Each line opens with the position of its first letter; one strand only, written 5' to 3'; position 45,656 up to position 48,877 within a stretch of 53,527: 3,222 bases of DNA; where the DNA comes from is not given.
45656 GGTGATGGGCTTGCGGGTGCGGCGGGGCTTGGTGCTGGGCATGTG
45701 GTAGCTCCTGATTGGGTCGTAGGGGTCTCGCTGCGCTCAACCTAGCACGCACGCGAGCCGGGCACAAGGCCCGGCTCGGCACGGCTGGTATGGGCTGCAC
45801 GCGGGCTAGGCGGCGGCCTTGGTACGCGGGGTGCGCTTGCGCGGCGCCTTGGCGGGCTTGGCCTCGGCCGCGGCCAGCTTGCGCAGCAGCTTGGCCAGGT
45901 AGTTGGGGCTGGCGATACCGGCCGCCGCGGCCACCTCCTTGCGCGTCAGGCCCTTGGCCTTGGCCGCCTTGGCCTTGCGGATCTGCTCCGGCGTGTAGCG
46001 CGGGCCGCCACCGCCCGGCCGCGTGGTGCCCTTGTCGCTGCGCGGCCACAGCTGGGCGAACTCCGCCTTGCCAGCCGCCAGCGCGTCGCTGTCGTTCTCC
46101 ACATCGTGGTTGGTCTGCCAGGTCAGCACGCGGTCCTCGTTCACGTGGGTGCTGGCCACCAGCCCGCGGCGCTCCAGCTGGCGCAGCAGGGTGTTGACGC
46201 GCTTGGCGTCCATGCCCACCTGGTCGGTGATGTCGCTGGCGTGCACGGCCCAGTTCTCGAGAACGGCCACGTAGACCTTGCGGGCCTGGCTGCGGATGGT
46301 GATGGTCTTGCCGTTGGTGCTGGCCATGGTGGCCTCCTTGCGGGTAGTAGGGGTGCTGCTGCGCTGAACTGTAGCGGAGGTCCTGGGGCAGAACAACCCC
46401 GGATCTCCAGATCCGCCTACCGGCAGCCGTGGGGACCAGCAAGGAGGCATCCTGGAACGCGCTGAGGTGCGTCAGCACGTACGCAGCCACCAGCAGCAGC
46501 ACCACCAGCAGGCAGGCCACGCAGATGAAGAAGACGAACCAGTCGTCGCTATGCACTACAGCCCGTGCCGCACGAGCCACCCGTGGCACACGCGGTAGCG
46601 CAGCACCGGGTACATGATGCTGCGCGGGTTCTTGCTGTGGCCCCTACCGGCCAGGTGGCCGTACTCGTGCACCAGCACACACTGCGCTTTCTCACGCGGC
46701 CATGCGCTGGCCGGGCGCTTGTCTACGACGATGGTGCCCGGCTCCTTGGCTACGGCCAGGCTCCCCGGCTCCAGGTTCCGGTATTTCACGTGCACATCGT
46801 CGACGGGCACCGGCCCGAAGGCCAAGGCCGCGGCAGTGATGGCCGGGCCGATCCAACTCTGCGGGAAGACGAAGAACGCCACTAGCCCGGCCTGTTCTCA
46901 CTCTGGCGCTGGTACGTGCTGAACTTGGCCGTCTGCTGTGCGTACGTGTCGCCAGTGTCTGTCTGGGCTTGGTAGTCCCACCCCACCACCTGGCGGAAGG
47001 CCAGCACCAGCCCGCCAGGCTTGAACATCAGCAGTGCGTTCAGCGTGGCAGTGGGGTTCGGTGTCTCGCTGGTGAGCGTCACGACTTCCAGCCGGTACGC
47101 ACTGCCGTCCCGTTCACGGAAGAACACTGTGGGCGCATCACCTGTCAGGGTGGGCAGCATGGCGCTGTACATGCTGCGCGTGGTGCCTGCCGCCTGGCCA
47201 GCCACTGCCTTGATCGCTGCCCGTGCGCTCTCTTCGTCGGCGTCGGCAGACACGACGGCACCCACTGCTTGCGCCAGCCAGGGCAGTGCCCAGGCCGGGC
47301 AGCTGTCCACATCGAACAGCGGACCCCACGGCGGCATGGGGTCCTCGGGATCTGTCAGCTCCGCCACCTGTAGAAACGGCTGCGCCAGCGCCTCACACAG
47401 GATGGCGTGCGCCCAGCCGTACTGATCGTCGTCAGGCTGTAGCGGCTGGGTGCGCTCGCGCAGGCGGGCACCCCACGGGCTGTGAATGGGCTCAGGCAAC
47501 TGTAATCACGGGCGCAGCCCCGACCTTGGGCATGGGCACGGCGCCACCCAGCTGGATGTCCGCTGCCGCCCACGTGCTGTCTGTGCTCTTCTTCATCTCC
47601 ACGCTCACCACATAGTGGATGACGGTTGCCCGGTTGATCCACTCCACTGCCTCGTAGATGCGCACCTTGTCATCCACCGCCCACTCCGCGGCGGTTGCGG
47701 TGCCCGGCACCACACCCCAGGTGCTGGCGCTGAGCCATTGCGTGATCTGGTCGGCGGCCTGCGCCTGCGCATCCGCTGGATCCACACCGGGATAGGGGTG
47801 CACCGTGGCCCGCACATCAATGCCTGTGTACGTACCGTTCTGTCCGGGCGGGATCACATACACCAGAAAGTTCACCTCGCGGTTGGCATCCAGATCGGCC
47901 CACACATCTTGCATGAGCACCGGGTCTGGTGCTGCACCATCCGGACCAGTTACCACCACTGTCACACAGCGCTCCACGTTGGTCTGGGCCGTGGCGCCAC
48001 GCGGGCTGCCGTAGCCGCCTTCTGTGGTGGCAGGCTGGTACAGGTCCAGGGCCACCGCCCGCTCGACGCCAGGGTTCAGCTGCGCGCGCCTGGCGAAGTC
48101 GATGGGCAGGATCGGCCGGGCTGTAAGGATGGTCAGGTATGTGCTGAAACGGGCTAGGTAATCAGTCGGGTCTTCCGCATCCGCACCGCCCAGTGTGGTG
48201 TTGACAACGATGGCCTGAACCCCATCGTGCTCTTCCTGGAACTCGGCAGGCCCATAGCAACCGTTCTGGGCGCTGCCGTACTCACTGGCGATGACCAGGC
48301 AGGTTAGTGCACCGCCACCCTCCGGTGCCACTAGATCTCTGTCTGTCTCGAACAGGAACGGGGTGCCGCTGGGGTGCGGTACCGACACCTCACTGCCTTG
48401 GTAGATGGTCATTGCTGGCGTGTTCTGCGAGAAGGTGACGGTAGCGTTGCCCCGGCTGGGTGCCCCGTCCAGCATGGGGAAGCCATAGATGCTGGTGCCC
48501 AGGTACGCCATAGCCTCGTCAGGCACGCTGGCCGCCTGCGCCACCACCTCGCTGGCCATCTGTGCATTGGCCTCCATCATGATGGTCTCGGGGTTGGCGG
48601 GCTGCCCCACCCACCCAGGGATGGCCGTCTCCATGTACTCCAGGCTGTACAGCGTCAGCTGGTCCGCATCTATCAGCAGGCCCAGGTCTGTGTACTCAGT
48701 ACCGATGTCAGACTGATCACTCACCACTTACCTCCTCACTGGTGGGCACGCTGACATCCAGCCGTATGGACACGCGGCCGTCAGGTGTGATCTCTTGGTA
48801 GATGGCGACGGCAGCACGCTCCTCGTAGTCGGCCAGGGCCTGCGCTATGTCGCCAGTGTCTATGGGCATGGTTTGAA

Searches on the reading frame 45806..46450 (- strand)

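Call 39: search_protein_families(library=phrogs, max_evalue=0.001, proteins=[window:45806-46450:-])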
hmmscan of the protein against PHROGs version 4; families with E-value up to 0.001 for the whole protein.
window:45806-46450:- (214 aa): 2 families
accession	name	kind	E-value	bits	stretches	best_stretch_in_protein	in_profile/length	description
phrog_3855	-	DNA, RNA and nucleotide metabolism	0.00062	21.2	0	53-101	64-112/115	HTH DNA binding protein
phrog_1123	-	unknown function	0.00067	20.5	0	27-107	8-85/112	-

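Call 102: search_protein_families(library=pfam, max_evalue=0.01, proteins=[window:45806-46450:-])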
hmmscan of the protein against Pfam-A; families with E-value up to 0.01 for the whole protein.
window:45806-46450:- (214 aa): 6 families
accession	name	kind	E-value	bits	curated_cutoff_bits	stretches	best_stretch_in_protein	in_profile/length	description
PF01978.25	TrmB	-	2.7e-07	30.8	25.6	1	58-104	12-58/68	Sugar-specific transcriptional regulator TrmB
PF02082.26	Rrf2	-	0.00076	20.1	30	0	62-101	16-56/132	Iron-dependent Transcriptional regulator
PF12802.13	MarR_2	-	0.00086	19.9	27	1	69-107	21-59/61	MarR family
PF01047.28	MarR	-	0.002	18.4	24.6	1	71-107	20-56/59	MarR family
PF13412.12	HTH_24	-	0.0024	17.8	21.9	0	72-98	21-47/48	Winged helix-turn-helix DNA-binding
PF13545.12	HTH_Crp_2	-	0.0061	16.9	27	0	72-100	26-54/70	Crp-like helix-turn-helix domain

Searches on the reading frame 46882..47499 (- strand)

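Call 39: search_protein_families(library=phrogs, max_evalue=0.001, proteins=[window:46882-47499:-])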
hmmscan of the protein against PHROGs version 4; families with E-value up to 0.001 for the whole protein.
window:46882-47499:- (205 aa): 1 family
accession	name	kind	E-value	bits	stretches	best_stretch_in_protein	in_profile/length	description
phrog_48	-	tail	3.7e-05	24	1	61-98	46-84/478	tail protein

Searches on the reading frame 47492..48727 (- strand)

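Call 39: search_protein_families(library=phrogs, max_evalue=0.001, proteins=[window:47492-48727:-])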
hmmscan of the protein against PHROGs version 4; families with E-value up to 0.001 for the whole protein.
window:47492-48727:- (411 aa): 1 family
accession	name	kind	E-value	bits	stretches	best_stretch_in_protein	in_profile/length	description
phrog_6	-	tail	6.1e-15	55.9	1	36-340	86-352/548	baseplate wedge subunit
